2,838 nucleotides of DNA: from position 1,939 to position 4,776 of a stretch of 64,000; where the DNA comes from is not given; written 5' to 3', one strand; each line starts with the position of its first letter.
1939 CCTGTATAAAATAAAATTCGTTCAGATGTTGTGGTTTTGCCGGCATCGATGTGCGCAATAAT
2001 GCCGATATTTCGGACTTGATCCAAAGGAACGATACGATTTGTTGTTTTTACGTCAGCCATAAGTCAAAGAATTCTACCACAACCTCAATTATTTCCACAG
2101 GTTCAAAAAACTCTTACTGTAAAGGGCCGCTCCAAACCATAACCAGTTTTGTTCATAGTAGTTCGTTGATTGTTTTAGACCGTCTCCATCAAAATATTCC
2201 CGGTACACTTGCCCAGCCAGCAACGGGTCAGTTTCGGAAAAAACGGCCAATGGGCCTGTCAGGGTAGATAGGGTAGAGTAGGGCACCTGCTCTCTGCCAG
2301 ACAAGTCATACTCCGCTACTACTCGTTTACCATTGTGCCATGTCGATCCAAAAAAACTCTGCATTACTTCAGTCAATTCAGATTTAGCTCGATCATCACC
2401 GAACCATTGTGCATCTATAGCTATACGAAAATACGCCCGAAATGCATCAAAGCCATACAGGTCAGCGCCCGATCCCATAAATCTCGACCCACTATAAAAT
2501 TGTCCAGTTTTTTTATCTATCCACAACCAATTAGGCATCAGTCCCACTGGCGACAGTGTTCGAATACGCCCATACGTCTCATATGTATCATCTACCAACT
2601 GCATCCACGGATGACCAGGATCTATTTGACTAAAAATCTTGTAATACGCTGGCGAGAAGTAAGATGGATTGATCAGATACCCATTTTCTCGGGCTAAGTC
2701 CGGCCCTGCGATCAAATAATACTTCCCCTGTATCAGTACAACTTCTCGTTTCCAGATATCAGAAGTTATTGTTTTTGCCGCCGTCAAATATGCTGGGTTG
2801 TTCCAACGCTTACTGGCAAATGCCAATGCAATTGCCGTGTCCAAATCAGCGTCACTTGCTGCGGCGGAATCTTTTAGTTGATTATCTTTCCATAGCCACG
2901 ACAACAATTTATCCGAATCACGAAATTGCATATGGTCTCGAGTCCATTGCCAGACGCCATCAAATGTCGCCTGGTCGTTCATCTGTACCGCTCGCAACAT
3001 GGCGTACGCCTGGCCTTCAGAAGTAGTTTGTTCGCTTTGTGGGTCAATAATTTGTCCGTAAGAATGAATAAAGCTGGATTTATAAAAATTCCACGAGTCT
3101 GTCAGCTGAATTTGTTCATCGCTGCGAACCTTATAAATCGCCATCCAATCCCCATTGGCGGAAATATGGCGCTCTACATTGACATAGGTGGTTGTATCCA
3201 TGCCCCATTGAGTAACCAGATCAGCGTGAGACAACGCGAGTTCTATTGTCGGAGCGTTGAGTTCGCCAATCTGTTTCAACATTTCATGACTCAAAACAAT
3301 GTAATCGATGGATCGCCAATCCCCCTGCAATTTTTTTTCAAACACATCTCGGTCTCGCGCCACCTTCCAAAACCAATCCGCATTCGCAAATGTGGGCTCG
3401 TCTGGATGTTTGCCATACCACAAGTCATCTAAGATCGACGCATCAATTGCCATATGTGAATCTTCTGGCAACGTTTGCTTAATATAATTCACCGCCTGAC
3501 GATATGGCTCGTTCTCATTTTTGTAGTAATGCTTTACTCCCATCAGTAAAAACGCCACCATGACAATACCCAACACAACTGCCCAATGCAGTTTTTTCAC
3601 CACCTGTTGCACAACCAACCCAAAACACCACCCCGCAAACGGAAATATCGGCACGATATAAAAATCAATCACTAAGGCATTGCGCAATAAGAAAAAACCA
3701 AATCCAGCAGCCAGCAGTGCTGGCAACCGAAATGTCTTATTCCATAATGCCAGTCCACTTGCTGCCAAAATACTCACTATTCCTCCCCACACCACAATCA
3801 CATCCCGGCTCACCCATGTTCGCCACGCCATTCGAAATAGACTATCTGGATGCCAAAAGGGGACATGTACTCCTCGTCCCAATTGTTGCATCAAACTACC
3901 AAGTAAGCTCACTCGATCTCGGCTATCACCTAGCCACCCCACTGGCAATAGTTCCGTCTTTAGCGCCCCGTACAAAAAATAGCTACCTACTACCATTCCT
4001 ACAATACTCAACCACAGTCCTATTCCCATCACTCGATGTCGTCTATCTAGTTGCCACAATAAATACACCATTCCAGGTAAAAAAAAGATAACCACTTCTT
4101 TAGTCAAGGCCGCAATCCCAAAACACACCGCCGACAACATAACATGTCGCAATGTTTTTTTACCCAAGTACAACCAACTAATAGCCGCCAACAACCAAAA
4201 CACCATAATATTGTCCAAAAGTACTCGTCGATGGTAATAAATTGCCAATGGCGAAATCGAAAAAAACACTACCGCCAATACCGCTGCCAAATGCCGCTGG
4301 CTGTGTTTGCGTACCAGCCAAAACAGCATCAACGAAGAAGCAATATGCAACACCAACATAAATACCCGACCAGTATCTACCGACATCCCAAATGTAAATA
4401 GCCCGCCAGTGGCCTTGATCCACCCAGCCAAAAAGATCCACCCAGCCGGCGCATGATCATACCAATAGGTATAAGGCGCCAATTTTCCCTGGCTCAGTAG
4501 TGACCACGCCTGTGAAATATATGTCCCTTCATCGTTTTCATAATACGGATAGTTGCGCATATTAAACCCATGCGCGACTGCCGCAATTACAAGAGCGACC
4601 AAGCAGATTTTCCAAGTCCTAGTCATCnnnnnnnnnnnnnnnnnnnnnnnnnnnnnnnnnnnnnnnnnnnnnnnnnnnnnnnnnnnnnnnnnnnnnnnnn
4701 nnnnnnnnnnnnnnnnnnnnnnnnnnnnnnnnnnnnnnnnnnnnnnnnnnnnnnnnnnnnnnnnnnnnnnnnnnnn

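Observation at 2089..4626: Unusual single-polypeptide fusion of a PMT/ArnT-like GT-C membrane glycosyltransferase and a GH8 hydrolase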

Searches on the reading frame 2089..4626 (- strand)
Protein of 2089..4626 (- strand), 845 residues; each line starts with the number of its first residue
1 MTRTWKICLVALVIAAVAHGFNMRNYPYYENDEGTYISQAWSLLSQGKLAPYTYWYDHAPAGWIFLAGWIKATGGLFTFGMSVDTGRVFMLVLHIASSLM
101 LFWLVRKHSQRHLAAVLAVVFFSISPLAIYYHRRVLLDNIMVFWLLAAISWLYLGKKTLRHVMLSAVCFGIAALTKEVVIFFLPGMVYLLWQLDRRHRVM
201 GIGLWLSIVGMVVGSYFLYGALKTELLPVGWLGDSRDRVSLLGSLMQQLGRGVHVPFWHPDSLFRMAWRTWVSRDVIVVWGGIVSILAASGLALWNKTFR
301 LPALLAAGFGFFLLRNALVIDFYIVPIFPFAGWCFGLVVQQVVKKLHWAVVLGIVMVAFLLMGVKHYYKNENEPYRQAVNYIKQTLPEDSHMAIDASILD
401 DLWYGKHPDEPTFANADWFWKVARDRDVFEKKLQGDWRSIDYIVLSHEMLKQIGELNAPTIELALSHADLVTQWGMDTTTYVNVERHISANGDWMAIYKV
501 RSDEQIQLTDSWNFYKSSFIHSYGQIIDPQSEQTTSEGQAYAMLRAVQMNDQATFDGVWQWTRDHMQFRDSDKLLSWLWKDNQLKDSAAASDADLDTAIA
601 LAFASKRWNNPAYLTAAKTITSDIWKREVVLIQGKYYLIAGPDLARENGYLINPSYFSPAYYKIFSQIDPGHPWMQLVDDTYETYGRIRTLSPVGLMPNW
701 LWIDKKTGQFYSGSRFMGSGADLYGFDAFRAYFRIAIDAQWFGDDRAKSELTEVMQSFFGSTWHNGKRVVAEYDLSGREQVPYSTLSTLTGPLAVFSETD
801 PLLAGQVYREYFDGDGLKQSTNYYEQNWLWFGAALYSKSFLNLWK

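Call 5: search_protein_families(library=pfam, proteins=[window:2089-4626:-], max_evalue=0.1)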
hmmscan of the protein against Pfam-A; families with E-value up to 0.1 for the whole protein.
window:2089-4626:- (845 aa): 4 families
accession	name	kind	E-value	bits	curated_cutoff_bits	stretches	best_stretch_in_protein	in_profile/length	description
PF01270.23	Glyco_hydro_8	-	3.9e-47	161.4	24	1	497-826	13-329/341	Glycosyl hydrolases family 8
PF02366.24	PMT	-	7.5e-08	32.7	22.7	1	67-193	66-200/245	Dolichyl-phosphate-mannose-protein mannosyltransferase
PF13231.12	PMT_2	-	1.3e-07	32.4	26.1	1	78-212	16-152/160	Dolichyl-phosphate-mannose-protein mannosyltransferase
PF05208.19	ALG3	-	0.0016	18.4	23.6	1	20-219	12-203/358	ALG3 protein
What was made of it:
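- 2089..4626 (-): Whole 845-aa GT-C / alpha-beta domain / GH8 fusion gene (stop codon included). Pfam domains from call 5.
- On Glycoside hydrolase family 8 (Pfam PF01270): 161.4 bits against a cut-off of 24, covering profile positions 13-329 of 341 (call 5).
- On GT83 ArnT: Only the generic PMT_2 domain matches (call 5).
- Checked: Pfam (call 5): Glyco_hydro_8, aa 497-826, E 3.9e-47, 161 bits against a cut-off of 24.
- Pfam PMT and PMT_2 hits are above their cut-offs and the DE motif is present (call 5).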

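Call 6: search_protein_families(library=ncbifam, proteins=[window:2089-4626:-], max_evalue=0.1)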
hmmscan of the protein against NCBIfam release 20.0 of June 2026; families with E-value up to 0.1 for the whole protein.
window:2089-4626:- (845 aa): 2 families
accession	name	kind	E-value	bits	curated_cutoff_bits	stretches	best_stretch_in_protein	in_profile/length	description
NF008305.0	PRK11097.1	equivalog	2.4e-36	125.4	299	1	510-839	27-357/378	cellulose synthase complex periplasmic endoglucanase BcsZ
TIGR03663.1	TIGR03663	subfamily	5.6e-05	22.3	126.25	1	9-193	4-182/435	flippase activity-associated protein Agl23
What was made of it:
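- On BcsZ (NCBIfam NF008305 equivalog): 125.4 bits against a cut-off of 299 (call 6).
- Closest known: BcsA-BcsZ of bacterial cellulose synthase operons. Different: The GH8 scores below the BcsZ equivalog cut-off, 125 against 299 bits (call 6).
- The GH8 domain scores 125 bits against the BcsZ equivalog cut-off of 299 (call 6).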

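Call 7: find_homologous_proteins(query=window:2089-4626:-, max_evalue=0.00001)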
Query window:2089-4626:- (845 aa): 758 proteins with E <= 0.00001 among 8000 candidates; the best 120 are listed.
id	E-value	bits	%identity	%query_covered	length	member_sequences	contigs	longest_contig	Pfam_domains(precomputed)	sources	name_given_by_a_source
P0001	0.0e+0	1951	100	99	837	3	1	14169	PF02366.25,PF01270.24,PF13231.13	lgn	-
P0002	1.7e-258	879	47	98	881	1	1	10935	PF02366.25,PF01270.24,PF13231.13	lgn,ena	-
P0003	1.2e-256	872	47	100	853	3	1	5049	PF01270.24,PF13231.13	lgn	-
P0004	1.4e-256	872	48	100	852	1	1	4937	PF01270.24,PF13231.13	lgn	-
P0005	1.8e-255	869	47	100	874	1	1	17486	PF02366.25,PF01270.24,PF13231.13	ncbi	-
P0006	5.6e-254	864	48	99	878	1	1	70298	PF01270.24,PF13231.13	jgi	-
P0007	2.2e-253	862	47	99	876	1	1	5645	PF02366.25,PF01270.24,PF13231.13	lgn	-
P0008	7.3e-253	860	46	100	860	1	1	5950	PF01270.24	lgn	-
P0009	1.2e-251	856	46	99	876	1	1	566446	PF02366.25,PF01270.24,PF13231.13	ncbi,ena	-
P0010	4.8e-251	854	46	98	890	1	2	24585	PF02366.25,PF01270.24,PF13231.13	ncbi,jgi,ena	-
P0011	8.8e-251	853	46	99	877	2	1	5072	PF02366.25,PF01270.24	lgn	-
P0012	4.1e-250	851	46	99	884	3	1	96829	PF02366.25,PF01270.24,PF13231.13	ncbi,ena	-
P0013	1.3e-247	843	46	99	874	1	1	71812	PF02366.25,PF01270.24,PF13231.13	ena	-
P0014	9.0e-247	840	45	99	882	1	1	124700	PF02366.25,PF01270.24,PF13231.13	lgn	-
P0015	1.3e-246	839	46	99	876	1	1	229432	PF01270.24,PF13231.13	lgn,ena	-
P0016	1.8e-246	839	46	99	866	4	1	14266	PF02366.25,PF01270.24,PF13231.13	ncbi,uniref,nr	ncbi:hypothetical protein A3F03_03640 [Candidatus Roizmanbacteria bacterium RIFCSPHIGHO2_12_FULL_41_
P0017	8.8e-246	837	45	99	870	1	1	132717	PF02366.25,PF01270.24,PF13231.13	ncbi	-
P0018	1.4e-245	836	45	98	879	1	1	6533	PF02366.25,PF01270.24,PF13231.13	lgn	-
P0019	3.6e-245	834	46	100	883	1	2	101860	PF02366.25,PF01270.24,PF13231.13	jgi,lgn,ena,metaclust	metaclust:\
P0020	6.4e-245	834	46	98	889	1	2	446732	PF02366.25,PF01270.24,PF13231.13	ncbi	-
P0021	1.4e-244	833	46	98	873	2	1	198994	PF02366.25,PF01270.24,PF13231.13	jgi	jgi:endo-1,4-beta-D-glucanase Y/4-amino-4-deoxy-L-arabinose transferase-like glycosyltransferase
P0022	8.9e-244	830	47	99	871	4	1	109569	PF02366.25,PF01270.24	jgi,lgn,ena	-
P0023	1.2e-243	829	46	98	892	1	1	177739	PF02366.25,PF01270.24,PF13231.13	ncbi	-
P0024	2.3e-243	829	46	98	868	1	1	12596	PF02366.25,PF01270.24,PF13231.13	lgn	-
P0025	3.2e-243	828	45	98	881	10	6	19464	PF02366.25,PF01270.24,PF13231.13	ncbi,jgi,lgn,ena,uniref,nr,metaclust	ncbi:hypothetical protein A2955_05155 [Candidatus Woesebacteria bacterium RIFCSPLOWO2_01_FULL_37_19]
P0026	1.4e-242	826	45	98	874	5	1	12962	PF02366.25,PF01270.24,PF13231.13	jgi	-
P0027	2.8e-242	825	46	98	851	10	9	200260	PF02366.25,PF01270.24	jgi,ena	-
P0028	2.0e-241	822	45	99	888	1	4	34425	PF01270.24,PF13231.13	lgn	-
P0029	2.2e-241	822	46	98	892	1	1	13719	PF01270.24,PF13231.13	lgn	-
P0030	2.3e-241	822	46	100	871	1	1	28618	PF02366.25,PF01270.24,PF13231.13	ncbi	-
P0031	4.9e-241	821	45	100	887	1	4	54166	PF02366.25,PF01270.24,PF13231.13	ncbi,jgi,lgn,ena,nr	ncbi:MAG TPA: glycosyl hydrolase family 8 [Patescibacteria group bacterium]|nr:glycosyl hydrolase fa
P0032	5.2e-241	821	45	98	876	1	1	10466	PF02366.25,PF01270.24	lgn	-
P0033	7.6e-241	820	46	99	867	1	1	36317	PF02366.25,PF01270.24,PF13231.13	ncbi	-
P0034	9.0e-241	820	45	98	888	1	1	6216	PF02366.25,PF01270.24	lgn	-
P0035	1.0e-240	820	45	99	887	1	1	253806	PF01270.24,PF13231.13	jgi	jgi:endo-1,4-beta-D-glucanase Y/4-amino-4-deoxy-L-arabinose transferase-like glycosyltransferase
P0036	1.2e-240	820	44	98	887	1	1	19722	PF02366.25,PF01270.24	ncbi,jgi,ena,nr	ncbi:MAG TPA: glycosyl hydrolase family 8 [Clostridia bacterium]|nr:glycosyl hydrolase family 8 [Clo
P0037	1.2e-240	820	45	98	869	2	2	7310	PF02366.25,PF01270.24,PF13231.13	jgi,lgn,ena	-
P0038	3.0e-240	818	44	98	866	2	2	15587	PF01270.24,PF13231.13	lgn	-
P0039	3.1e-240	818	46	97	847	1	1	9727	PF01270.24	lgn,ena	-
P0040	4.6e-240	818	44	99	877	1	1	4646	PF02366.25,PF01270.24,PF13231.13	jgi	jgi:endo-1,4-beta-D-glucanase Y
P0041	9.5e-240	817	44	99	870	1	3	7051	PF02366.25,PF01270.24,PF13231.13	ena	-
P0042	1.3e-239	816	45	99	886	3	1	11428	PF02366.25,PF01270.24,PF13231.13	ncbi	-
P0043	5.2e-239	814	45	99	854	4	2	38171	PF01270.24,PF13231.13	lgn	-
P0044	1.3e-238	813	45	99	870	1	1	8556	PF01270.24,PF13231.13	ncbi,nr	ncbi:MAG: glycosyl hydrolase family 8 [Patescibacteria group bacterium]|nr:glycosyl hydrolase family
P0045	3.5e-238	811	46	97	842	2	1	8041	PF02366.25,PF01270.24,PF13231.13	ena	-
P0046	3.8e-238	811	45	99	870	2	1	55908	PF02366.25,PF01270.24,PF13231.13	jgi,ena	jgi:endo-1,4-beta-D-glucanase Y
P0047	4.6e-238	811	45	99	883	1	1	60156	PF02366.25,PF01270.24,PF13231.13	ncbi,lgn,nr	ncbi:glycosyl hydrolase family 8 [Patescibacteria group bacterium]|nr:glycosyl hydrolase family 8 [P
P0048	1.4e-237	809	45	100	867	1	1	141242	PF02366.25,PF01270.24,PF13231.13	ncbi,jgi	ncbi:MAG: glycosyl hydrolase family 8 [Candidatus Shapirobacteria bacterium]|jgi:endo-1,4-beta-D-glu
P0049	1.5e-237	809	47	97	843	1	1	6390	PF01270.24,PF13231.13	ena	-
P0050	1.8e-237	809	43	99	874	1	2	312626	PF01270.24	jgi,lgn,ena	jgi:endo-1,4-beta-D-glucanase Y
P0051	2.1e-237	809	45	98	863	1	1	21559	PF02366.25,PF01270.24,PF05208.20,PF13231.13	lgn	-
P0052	2.6e-237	808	45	98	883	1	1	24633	PF02366.25,PF01270.24,PF13231.13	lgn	-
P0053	2.7e-236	805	45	99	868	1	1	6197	PF02366.25,PF01270.24,PF13231.13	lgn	-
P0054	3.3e-236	805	45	99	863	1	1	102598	PF02366.25,PF01270.24,PF13231.13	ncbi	-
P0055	6.3e-236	804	45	98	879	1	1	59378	PF02366.25,PF01270.24,PF13231.13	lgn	-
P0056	9.0e-236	803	45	98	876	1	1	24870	PF02366.25,PF01270.24,PF13231.13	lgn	-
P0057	9.5e-236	803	45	99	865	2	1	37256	PF02366.25,PF01270.24,PF13231.13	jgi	-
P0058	1.6e-235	803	44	100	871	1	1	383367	PF02366.25,PF01270.24,PF13231.13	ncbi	-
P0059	5.6e-235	801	44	99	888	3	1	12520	PF02366.25,PF01270.24,PF13231.13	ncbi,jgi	ncbi:MAG: glycosyl hydrolase family 8 [Patescibacteria group bacterium]|jgi:endo-1,4-beta-D-glucanas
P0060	5.8e-235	801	44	99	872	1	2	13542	PF02366.25,PF01270.24,PF13231.13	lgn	-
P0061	2.4e-234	799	44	99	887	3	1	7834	PF02366.25,PF01270.24,PF13231.13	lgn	-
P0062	3.5e-234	798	44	99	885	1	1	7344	PF01270.24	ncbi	ncbi:MAG: glycosyl hydrolase family 8 [Candidatus Levyibacteriota bacterium]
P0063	3.7e-234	798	46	97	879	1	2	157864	PF02366.25,PF01270.24,PF13231.13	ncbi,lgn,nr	ncbi:MAG TPA: glycosyl hydrolase family 8 [Candidatus Saccharimonadales bacterium]|nr:glycosyl hydro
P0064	1.3e-233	796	43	99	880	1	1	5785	PF02366.25,PF01270.24,PF13231.13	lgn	-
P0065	7.2e-233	794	44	99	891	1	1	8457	PF02366.25,PF01270.24,PF13231.13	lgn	-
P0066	1.3e-232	793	44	99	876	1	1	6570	PF02366.25,PF01270.24,PF13231.13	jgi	-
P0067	1.1e-231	790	44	100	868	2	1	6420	PF02366.25,PF01270.24,PF13231.13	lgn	-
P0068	1.2e-231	790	44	100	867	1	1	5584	PF02366.25,PF01270.24,PF13231.13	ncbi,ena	-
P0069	1.3e-231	790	44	98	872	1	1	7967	PF02366.25,PF01270.24,PF13231.13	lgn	-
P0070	1.4e-231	790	44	98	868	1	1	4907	PF02366.25,PF01270.24,PF13231.13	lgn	-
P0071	1.8e-231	789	45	100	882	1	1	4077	PF01270.24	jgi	jgi:endo-1,4-beta-D-glucanase Y/predicted membrane-bound dolichyl-phosphate-mannose-protein mannosyl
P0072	3.5e-231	788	45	99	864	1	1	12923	PF02366.25,PF01270.24,PF13231.13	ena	-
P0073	8.6e-231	787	44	98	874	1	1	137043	PF01270.24,PF13231.13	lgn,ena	-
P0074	1.1e-230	787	44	98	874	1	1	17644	PF02366.25,PF01270.24,PF13231.13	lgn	-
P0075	2.9e-230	785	44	98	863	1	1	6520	PF01270.24,PF13231.13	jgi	jgi:endo-1,4-beta-D-glucanase Y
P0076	2.9e-230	785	44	98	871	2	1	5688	PF01270.24,PF13231.13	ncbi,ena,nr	ncbi:hypothetical protein A3H19_06030 [Candidatus Woesebacteria bacterium RIFCSPLOWO2_12_FULL_39_9]|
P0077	1.7e-229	783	43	98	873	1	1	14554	PF01270.24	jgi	jgi:endo-1,4-beta-D-glucanase Y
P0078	2.1e-229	782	44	98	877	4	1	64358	PF01270.24,PF13231.13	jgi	-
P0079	3.1e-229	782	45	99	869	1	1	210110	PF01270.24,PF13231.13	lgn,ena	-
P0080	1.0e-228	780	45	98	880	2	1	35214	PF01270.24,PF13231.13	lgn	-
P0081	1.3e-228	780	43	99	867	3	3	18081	PF02366.25,PF01270.24,PF13231.13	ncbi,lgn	-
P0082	2.0e-228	779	45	99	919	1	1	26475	PF01270.24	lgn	-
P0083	2.0e-228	779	44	97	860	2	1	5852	PF02366.25,PF01270.24,PF13231.13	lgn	-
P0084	7.7e-228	777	43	98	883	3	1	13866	PF01270.24,PF13231.13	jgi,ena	-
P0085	9.9e-228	777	42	98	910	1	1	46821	PF01270.24,PF13231.13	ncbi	-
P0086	1.5e-227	776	45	99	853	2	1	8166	PF02366.25,PF01270.24,PF13231.13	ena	-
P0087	1.6e-226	773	46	98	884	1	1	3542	PF02366.25,PF01270.24,PF13231.13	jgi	-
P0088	6.3e-226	771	44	99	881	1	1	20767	PF01270.24,PF13231.13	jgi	jgi:endo-1,4-beta-D-glucanase Y/4-amino-4-deoxy-L-arabinose transferase-like glycosyltransferase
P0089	2.6e-225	769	44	99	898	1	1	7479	PF02366.25,PF01270.24,PF13231.13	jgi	jgi:endo-1,4-beta-D-glucanase Y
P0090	4.3e-225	768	44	98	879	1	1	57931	PF02366.25,PF01270.24,PF13231.13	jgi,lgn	-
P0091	6.0e-225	768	43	99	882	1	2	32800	PF02366.25,PF01270.24,PF13231.13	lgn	-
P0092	1.1e-224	767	43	99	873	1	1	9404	PF02366.25,PF01270.24,PF13231.13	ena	-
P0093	1.2e-224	767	44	99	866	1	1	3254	PF01270.24,PF13231.13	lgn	-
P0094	4.2e-223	761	42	99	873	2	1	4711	PF02366.25,PF01270.24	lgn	-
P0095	2.0e-222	759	43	100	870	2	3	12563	PF01270.24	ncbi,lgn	-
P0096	5.2e-222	758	44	99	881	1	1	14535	PF01270.24,PF13231.13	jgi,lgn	-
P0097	1.7e-221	756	44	99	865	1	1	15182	PF02366.25,PF01270.24,PF13231.13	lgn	-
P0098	2.4e-221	756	45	90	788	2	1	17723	PF02366.25,PF01270.24,PF13231.13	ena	-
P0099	3.3e-221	755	44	98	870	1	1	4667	PF02366.25,PF01270.24,PF13231.13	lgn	-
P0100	6.0e-221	754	43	99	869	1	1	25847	PF01270.24,PF13231.13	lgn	-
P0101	1.9e-219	749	44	98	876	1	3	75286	PF02366.25,PF01270.24,PF13231.13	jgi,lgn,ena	jgi:endo-1,4-beta-D-glucanase Y/4-amino-4-deoxy-L-arabinose transferase-like glycosyltransferase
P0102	4.2e-219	748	42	99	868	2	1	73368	PF02366.25,PF01270.24,PF13231.13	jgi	jgi:endo-1,4-beta-D-glucanase Y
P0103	4.4e-219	748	44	98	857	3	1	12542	PF02366.25,PF01270.24,PF13231.13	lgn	-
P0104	1.5e-218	746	43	97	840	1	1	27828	PF02366.25,PF01270.24,PF13231.13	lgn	-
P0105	3.3e-218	745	43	100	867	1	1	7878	PF01270.24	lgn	-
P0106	9.5e-218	744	43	99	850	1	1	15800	PF01270.24,PF13231.13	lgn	-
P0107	3.3e-217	742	43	97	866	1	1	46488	PF01270.24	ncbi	-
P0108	6.7e-217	741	42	98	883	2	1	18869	PF02366.25,PF01270.24,PF13231.13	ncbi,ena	-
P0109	2.0e-216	739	42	99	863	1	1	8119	PF01270.24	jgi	jgi:endo-1,4-beta-D-glucanase Y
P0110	6.3e-216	738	42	99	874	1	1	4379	PF02366.25,PF01270.24,PF13231.13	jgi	jgi:endo-1,4-beta-D-glucanase Y/4-amino-4-deoxy-L-arabinose transferase-like glycosyltransferase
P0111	9.5e-216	737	42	99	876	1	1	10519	PF02366.25,PF01270.24,PF13231.13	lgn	-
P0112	1.0e-213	730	44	98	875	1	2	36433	PF02366.25,PF01270.24,PF13231.13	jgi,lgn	-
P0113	2.1e-213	729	42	98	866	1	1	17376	PF02366.25,PF01270.24,PF13231.13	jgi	jgi:endo-1,4-beta-D-glucanase Y/4-amino-4-deoxy-L-arabinose transferase-like glycosyltransferase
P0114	5.9e-213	728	42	97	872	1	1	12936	PF01270.24,PF13231.13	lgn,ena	-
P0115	1.7e-212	726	43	94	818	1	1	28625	PF01270.24,PF13231.13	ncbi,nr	ncbi:MAG TPA: glycosyl hydrolase family 8, partial [Patescibacteria group bacterium]|nr:glycosyl hyd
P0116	5.8e-212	725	43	99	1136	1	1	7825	PF01270.24,PF13231.13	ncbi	-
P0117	8.6e-210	717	42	99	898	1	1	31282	PF01270.24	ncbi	-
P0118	7.8e-209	714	43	99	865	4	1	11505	PF01270.24,PF13231.13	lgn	-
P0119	8.3e-209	714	41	99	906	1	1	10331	PF01270.24,PF13231.13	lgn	-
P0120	9.3e-208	711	42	98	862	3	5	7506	PF02366.25,PF01270.24,PF13231.13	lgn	-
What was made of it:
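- Checked: In addition, 119 of the 120 listed homologues are 818-1136 aa, cover 94-100% of the query and have the same architecture (call 7); the remaining one is 788 aa with 90% coverage.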
